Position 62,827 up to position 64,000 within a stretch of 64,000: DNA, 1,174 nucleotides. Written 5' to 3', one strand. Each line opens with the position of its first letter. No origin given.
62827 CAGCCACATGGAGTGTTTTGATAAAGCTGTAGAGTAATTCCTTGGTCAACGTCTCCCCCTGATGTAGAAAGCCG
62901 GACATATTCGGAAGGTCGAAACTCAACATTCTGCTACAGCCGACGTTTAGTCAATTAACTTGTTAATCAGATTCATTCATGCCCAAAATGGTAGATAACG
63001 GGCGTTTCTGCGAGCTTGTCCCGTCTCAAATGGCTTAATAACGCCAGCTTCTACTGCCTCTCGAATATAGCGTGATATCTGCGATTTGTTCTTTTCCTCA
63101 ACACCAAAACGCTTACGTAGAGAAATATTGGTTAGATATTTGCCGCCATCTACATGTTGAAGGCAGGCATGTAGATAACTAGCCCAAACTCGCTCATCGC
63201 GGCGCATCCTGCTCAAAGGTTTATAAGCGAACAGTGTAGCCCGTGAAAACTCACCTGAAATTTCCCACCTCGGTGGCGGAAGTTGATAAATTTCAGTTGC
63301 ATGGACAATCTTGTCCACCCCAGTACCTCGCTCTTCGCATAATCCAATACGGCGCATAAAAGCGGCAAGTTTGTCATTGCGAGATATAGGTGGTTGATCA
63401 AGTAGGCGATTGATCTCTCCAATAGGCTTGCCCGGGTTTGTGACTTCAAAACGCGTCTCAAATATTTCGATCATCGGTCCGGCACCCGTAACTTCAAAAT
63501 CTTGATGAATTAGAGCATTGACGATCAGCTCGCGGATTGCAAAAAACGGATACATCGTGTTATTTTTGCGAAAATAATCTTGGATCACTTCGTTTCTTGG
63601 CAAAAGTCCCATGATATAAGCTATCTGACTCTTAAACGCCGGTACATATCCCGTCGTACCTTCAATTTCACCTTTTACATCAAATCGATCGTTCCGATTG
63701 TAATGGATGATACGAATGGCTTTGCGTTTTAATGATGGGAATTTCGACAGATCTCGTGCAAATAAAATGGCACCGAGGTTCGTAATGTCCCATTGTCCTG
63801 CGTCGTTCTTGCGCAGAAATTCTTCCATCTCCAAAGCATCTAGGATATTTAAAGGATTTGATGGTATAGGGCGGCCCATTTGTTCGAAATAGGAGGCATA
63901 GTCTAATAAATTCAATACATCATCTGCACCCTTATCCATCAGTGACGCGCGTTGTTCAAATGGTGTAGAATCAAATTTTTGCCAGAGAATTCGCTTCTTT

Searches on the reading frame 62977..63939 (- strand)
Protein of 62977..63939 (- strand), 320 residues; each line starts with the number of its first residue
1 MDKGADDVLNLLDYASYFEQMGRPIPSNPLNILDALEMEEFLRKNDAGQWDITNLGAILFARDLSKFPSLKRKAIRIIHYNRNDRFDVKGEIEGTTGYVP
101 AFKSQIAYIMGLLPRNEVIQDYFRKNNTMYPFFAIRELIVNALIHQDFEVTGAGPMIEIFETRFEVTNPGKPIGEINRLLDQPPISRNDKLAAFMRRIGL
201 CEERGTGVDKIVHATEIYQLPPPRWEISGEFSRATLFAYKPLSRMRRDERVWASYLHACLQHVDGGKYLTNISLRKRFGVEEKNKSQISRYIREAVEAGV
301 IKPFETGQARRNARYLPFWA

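Call 103: search_protein_families(library=pfam, proteins=[window:62977-63939:-], max_evalue=0.00001)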
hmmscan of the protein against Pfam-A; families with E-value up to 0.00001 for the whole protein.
window:62977-63939:- (320 aa): 1 family
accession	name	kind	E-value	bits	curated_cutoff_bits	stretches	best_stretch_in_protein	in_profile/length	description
PF13749.12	HATPase_c_4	-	3.5e-19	69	26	1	152-236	1-89/89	Putative ATP-dependent DNA helicase recG C-terminal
